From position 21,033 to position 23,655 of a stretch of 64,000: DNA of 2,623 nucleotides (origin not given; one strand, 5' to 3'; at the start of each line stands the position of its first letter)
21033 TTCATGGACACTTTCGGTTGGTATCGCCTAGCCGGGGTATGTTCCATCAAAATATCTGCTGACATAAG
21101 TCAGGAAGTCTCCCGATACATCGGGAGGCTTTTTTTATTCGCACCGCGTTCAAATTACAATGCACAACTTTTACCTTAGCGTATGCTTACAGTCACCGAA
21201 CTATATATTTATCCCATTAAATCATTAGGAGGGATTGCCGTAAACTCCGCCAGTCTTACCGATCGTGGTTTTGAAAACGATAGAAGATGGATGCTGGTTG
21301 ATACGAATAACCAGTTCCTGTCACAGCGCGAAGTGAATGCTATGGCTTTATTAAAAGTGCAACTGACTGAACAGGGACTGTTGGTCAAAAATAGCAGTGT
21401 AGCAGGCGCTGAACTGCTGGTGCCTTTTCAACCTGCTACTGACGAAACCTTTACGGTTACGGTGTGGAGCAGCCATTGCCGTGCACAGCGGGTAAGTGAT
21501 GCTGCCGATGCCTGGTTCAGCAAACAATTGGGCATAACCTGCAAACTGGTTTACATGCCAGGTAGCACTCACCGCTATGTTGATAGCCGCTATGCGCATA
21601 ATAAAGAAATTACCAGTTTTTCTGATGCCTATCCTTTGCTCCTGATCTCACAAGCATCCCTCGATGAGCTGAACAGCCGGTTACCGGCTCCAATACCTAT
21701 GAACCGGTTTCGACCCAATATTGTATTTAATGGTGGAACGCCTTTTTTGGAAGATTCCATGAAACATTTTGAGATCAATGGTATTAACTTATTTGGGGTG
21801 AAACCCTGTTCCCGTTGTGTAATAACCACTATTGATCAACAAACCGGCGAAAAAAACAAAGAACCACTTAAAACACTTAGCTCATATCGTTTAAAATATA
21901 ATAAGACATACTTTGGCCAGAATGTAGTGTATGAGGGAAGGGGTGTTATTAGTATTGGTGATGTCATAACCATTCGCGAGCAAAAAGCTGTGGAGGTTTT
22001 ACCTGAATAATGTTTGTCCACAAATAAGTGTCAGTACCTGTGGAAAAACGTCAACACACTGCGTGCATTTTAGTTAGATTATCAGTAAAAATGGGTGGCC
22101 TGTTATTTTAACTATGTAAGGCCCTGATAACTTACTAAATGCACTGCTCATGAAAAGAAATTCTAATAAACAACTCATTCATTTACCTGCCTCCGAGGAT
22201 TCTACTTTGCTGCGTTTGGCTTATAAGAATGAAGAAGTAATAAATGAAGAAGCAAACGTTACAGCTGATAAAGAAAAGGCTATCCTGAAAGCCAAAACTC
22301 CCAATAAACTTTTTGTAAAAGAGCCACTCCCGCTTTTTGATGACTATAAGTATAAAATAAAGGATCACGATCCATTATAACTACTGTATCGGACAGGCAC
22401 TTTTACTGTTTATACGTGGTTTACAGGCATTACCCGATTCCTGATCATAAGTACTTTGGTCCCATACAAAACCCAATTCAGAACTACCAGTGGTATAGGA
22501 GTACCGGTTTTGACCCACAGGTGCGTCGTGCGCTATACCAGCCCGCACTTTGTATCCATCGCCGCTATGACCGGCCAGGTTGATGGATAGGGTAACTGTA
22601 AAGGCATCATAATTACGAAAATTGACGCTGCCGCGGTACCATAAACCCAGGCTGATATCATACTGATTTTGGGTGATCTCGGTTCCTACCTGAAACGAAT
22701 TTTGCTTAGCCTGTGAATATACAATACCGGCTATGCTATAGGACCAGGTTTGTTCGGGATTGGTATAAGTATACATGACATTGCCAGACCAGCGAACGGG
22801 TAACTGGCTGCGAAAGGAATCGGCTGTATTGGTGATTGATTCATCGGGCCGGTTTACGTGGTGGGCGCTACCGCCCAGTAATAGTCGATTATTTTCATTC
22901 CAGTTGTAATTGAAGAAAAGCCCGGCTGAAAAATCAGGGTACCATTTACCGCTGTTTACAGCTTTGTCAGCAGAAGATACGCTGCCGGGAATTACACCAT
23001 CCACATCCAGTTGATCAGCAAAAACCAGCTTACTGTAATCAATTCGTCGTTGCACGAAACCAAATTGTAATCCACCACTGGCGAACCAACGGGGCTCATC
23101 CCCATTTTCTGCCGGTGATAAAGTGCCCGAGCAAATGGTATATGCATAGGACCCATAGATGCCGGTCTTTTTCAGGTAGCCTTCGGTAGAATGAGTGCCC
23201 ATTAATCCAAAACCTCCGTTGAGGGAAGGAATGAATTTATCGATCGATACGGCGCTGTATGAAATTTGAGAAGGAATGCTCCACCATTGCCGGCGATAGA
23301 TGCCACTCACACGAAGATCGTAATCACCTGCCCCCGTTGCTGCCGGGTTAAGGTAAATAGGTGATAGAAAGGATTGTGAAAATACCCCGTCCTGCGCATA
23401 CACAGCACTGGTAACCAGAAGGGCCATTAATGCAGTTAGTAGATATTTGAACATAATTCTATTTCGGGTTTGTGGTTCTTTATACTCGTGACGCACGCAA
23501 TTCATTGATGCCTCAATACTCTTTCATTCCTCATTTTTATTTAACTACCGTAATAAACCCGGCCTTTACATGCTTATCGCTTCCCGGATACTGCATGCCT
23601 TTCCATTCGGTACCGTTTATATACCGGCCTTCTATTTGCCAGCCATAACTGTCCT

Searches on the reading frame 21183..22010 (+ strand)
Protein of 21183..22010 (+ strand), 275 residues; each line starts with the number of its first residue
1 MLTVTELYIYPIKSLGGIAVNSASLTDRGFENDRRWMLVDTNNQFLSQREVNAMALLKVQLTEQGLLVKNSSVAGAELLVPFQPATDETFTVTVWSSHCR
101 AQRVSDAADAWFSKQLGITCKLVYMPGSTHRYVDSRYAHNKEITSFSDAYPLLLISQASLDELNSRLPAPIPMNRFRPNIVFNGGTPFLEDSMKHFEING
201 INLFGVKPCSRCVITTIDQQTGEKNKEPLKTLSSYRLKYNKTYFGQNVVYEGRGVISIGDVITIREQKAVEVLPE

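Call 80: search_protein_families(library=pfam, proteins=[window:21183-22010:+], max_evalue=0.0001)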
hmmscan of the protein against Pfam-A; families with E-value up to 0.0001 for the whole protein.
window:21183-22010:+ (275 aa): 2 families
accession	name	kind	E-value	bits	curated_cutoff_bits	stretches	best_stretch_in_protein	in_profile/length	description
PF03476.21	MOSC_N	-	8.2e-24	84.2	25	1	1-117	1-117/119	MOSC N-terminal beta barrel domain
PF03473.23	MOSC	-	2.7e-21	76.2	22.7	1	145-263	5-120/120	MOSC domain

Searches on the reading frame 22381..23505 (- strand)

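Call 80: search_protein_families(library=pfam, proteins=[window:22381-23505:-], max_evalue=0.0001)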
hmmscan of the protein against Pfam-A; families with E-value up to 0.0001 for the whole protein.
window:22381-23505:- (374 aa): 1 family
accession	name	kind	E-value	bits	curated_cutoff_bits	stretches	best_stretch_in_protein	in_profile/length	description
PF11751.14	PorP_SprF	-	1.4e-32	113.7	22.3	1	36-344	3-269/273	Type IX secretion system membrane protein PorP/SprF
